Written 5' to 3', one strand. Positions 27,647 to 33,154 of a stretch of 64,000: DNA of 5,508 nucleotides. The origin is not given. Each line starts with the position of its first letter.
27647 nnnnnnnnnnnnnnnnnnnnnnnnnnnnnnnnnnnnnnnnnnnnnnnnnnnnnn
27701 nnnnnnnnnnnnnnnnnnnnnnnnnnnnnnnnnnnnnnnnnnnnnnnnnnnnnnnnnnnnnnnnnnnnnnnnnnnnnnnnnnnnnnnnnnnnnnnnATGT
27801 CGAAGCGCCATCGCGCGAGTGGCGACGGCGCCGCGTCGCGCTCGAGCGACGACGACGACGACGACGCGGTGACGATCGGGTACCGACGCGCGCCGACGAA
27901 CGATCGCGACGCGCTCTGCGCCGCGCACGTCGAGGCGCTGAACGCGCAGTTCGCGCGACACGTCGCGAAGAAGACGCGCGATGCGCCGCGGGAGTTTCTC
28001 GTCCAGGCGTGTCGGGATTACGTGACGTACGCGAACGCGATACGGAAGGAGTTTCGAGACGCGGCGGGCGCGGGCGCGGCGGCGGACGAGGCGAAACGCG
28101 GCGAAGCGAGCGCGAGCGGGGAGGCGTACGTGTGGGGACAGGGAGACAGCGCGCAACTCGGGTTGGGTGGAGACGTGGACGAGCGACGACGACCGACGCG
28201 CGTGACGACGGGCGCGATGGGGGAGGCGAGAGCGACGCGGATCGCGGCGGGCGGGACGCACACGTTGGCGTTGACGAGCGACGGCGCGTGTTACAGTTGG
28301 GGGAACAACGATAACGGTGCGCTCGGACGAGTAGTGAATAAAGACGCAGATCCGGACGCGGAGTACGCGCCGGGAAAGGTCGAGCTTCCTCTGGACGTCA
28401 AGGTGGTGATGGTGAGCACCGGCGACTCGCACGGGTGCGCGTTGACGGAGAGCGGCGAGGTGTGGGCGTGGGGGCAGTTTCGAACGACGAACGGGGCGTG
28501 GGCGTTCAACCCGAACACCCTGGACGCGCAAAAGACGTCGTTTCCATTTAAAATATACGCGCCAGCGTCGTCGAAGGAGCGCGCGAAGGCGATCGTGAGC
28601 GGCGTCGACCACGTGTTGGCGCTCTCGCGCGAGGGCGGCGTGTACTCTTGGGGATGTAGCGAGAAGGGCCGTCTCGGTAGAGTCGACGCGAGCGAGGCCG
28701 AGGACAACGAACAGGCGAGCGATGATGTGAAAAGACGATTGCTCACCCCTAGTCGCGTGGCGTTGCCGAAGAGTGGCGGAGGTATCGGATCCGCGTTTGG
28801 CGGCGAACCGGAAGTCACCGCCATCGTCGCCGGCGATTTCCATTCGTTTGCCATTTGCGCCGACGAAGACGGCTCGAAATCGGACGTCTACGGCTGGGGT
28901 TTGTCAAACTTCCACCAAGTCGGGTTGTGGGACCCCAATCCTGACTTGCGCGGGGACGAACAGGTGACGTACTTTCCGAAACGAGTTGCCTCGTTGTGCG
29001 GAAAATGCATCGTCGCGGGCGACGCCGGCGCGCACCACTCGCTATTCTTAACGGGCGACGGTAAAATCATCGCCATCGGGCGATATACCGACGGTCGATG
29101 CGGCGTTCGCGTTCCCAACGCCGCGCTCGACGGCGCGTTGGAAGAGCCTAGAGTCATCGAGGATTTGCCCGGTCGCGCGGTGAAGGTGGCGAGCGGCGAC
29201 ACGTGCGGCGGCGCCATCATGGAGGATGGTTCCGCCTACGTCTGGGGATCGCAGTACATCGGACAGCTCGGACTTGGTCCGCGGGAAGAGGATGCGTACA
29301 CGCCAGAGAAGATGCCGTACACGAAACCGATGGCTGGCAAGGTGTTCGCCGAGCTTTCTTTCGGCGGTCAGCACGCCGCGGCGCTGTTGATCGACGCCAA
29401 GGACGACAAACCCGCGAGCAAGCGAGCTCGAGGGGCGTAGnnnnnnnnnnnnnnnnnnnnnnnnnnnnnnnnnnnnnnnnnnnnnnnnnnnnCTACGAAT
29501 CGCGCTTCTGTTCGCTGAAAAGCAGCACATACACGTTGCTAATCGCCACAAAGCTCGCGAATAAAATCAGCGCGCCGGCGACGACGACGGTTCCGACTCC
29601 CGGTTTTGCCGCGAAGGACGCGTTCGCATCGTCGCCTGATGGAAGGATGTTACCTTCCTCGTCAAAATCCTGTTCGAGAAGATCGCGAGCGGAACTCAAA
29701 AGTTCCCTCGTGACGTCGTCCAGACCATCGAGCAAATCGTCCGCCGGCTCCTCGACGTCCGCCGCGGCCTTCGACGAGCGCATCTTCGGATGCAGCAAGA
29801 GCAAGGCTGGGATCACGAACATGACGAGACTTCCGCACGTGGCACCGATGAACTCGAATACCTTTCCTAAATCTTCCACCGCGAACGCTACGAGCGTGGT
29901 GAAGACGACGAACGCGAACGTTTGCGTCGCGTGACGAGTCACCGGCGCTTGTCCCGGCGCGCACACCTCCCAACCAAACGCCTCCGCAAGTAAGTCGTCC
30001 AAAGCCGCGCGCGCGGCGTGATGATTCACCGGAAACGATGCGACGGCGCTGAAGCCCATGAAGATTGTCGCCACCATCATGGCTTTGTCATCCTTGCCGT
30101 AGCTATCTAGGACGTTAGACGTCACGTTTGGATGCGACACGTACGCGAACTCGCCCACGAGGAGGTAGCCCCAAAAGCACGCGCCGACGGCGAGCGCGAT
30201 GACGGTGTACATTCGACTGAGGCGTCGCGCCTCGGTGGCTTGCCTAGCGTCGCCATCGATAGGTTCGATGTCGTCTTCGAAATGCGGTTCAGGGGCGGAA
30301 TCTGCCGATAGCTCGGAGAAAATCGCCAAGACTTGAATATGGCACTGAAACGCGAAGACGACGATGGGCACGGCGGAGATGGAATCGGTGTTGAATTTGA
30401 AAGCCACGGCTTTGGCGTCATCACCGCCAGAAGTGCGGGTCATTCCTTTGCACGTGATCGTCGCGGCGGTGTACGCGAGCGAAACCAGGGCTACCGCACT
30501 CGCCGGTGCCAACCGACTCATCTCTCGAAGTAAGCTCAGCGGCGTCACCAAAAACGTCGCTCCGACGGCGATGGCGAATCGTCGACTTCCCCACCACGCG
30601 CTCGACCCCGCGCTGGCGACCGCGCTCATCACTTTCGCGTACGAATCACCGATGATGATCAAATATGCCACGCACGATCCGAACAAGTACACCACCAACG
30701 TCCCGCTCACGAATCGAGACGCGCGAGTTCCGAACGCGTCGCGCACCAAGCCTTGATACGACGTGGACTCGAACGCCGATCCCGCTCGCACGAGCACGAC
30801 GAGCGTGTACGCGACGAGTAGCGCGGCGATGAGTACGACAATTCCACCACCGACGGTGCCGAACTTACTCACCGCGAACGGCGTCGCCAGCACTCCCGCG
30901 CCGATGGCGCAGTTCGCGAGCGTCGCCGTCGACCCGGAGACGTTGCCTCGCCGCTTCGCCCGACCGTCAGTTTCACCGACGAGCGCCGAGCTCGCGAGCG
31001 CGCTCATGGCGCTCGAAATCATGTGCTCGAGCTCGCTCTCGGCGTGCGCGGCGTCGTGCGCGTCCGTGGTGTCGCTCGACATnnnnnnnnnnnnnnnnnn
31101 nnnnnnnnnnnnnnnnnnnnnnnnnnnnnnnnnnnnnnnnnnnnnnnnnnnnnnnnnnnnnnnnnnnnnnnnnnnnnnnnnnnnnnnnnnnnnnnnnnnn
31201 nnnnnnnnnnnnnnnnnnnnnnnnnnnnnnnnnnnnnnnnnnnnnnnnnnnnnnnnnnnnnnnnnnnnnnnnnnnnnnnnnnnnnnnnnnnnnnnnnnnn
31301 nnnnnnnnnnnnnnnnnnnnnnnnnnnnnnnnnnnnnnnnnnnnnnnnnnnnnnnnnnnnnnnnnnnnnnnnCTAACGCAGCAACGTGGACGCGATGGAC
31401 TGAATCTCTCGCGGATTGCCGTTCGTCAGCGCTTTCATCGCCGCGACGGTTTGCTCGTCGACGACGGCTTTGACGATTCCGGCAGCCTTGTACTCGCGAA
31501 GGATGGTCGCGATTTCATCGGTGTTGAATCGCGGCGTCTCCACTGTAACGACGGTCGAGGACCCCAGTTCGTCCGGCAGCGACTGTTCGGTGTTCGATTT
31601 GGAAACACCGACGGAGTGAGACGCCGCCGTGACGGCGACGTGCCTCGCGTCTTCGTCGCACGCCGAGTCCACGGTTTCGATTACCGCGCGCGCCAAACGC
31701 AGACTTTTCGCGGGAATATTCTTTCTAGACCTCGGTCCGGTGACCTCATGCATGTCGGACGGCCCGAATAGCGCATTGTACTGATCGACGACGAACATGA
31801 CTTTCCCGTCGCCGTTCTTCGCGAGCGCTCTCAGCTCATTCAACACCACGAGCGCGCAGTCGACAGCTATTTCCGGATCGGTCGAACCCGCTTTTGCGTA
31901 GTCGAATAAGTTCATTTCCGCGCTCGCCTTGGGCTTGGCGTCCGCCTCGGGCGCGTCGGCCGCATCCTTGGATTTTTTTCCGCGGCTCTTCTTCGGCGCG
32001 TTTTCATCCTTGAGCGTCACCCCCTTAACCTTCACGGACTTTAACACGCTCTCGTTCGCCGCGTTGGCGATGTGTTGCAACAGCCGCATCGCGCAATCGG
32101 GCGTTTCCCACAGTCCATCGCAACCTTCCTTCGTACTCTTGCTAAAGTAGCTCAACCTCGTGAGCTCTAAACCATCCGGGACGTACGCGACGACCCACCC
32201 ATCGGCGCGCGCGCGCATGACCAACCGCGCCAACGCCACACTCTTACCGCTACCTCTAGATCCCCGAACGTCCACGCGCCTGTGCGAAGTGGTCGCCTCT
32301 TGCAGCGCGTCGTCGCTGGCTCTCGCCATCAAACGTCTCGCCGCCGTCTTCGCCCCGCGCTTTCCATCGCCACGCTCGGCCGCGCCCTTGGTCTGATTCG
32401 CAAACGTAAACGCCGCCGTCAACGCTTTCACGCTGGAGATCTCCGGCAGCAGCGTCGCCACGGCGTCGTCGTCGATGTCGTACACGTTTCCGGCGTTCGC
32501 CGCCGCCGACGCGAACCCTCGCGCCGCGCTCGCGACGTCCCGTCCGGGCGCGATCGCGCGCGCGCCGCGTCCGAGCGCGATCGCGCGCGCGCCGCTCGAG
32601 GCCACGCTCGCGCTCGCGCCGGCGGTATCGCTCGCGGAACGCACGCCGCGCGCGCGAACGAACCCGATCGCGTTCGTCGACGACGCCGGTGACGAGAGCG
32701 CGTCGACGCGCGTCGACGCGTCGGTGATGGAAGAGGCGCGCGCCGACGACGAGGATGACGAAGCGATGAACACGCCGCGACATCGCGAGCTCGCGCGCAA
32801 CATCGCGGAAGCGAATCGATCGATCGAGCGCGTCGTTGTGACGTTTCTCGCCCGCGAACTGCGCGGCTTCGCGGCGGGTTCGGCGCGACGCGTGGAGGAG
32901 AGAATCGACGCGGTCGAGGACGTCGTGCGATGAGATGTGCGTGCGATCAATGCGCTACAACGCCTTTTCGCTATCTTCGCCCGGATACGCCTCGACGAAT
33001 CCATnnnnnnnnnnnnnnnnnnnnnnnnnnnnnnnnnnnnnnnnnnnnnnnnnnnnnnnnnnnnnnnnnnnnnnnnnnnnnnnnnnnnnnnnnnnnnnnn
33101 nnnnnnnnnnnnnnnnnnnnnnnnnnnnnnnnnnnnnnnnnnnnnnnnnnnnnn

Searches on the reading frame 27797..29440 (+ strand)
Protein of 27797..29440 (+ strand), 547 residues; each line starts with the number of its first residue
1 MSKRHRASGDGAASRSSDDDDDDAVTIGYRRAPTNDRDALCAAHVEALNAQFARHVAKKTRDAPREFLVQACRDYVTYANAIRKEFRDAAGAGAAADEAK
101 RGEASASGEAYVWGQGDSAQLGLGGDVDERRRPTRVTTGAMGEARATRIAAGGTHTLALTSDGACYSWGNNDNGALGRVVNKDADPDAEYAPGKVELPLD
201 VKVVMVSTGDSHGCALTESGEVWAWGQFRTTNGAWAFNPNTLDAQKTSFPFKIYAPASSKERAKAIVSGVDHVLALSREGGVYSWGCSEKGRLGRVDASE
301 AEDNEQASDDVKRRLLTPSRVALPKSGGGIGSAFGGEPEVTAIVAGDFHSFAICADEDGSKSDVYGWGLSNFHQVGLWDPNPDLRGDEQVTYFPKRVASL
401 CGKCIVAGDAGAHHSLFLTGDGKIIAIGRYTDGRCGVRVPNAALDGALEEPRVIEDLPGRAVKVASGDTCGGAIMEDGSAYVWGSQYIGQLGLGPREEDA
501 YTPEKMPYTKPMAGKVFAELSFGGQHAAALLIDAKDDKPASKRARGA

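Call 62: search_protein_families(library=pfam, proteins=[window:27797-29440:+], max_evalue=0.001)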
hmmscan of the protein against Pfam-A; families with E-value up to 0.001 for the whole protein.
window:27797-29440:+ (547 aa): 4 families
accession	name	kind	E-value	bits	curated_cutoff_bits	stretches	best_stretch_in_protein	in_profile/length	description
PF25390.1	WD40_RLD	-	3.8e-91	306.6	150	1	110-528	2-362/363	RCC1-like domain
PF00415.24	RCC1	-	2.5e-57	191.7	21.7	5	162-216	1-50/50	Regulator of chromosome condensation (RCC1) repeat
PF13540.12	RCC1_2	-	1.5e-37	126.9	22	4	148-174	3-29/30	Regulator of chromosome condensation (RCC1) repeat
PF25384.1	Alsin_RLD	-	5.7e-08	32.9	100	1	120-223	251-353/405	Alsin RCC1-like domain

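Call 64: search_solved_structures(query=window:27797-29440:+, max_evalue=1e-20)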
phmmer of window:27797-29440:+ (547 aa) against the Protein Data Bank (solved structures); distinct sequences matched with E-value up to 1e-20: 23.
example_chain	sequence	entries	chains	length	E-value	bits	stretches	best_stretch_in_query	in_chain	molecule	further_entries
8ux1_L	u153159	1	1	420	9.6e-56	192.9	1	99-534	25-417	Regulator of chromosome condensation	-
5tbk_I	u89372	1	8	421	9.7e-56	192.9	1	99-534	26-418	Regulator of chromosome condensation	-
1a12_A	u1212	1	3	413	1.2e-55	192.5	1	100-534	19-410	REGULATOR OF CHROMOSOME CONDENSATION 1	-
1i2m_B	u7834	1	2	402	2e-55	191.8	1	101-534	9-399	REGULATOR OF CHROMOSOME CONDENSATION 1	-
3mvd_K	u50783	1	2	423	1.1e-45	159.7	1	106-535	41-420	Regulator of chromosome condensation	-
7vgg_B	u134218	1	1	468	4.9e-43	150.9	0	108-298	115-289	Ultraviolet-B receptor UVR8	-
4nc4_A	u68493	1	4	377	1.2e-42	149.7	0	107-296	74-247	Ultraviolet-B receptor UVR8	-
4dnw_A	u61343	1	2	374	2.1e-42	148.8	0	107-296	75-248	AT5g63860/MGI19_6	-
4naa_A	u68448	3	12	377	2.2e-42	148.7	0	107-296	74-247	Ultraviolet-B receptor UVR8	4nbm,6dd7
5t94_A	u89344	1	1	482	5.9e-39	137.5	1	109-295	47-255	Guanine nucleotide exchange factor SRM1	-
5hq2_K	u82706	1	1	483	6.3e-39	137.4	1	109-295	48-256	Guanine nucleotide exchange factor SRM1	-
3of7_A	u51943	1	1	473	6.7e-39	137.3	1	110-296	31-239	Regulator of chromosome condensation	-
4l1m_A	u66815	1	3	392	1.5e-35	126.2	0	104-227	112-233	E3 ubiquitin-protein ligase HERC2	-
4dnu_A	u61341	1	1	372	1.7e-35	126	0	107-298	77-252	AT5g63860/MGI19_6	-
4dnv_A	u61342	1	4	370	2.7e-35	125.4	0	107-298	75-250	AT5g63860/MGI19_6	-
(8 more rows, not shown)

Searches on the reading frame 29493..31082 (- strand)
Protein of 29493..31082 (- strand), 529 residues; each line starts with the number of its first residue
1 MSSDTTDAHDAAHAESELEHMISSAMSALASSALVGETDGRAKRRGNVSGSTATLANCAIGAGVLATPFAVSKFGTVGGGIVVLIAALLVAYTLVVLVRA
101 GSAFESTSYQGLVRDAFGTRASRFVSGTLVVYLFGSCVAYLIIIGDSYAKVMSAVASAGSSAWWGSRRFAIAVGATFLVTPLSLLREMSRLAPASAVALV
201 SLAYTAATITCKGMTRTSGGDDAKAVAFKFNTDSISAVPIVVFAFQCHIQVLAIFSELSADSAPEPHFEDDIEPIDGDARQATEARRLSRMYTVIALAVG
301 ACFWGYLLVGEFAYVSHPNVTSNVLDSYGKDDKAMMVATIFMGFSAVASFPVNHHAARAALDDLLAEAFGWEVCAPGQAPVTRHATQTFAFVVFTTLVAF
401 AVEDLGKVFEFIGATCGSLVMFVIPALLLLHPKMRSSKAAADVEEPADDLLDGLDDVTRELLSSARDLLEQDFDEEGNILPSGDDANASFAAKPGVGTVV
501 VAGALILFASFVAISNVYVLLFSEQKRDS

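Call 63: search_protein_families(library=pfam, proteins=[window:29493-31082:-], max_evalue=0.001)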
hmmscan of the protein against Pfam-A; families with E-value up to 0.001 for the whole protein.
window:29493-31082:- (529 aa): 2 families
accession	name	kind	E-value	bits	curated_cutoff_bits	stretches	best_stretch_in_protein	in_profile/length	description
PF01490.24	Aa_trans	-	1.9e-51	175.4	25.6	2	47-262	4-223/410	Transmembrane amino acid transporter protein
PF03222.19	Trp_Tyr_perm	-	1.3e-07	31.5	22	1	48-255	5-206/393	Tryptophan/tyrosine permease family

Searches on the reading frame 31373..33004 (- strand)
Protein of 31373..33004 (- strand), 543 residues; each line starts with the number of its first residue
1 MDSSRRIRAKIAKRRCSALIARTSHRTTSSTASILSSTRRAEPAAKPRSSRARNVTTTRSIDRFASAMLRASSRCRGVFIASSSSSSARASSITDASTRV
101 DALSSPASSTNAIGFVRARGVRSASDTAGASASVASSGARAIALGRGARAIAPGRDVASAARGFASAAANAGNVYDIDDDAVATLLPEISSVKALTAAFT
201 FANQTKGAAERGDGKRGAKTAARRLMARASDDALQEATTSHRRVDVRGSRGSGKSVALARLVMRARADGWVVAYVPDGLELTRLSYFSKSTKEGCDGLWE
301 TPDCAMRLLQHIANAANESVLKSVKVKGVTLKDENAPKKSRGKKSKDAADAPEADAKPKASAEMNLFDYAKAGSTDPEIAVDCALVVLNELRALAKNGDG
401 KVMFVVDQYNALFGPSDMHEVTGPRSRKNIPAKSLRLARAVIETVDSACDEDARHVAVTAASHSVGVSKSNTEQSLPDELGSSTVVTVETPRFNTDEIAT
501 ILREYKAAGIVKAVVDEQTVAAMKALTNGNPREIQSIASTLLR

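Call 63: search_protein_families(library=pfam, proteins=[window:31373-33004:-], max_evalue=0.001)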
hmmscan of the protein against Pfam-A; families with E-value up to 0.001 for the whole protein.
window:31373-33004:- (543 aa): 2 families
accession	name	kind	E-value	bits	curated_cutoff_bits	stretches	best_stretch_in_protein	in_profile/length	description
PF10236.15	DAP3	-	1.7e-24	87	23.1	1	236-534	18-308/311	Mitochondrial ribosomal death-associated protein 3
PF25199.1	nSTAND_NTPase5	-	3.7e-06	27.2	34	1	221-282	20-83/145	Novel STAND NTPase 5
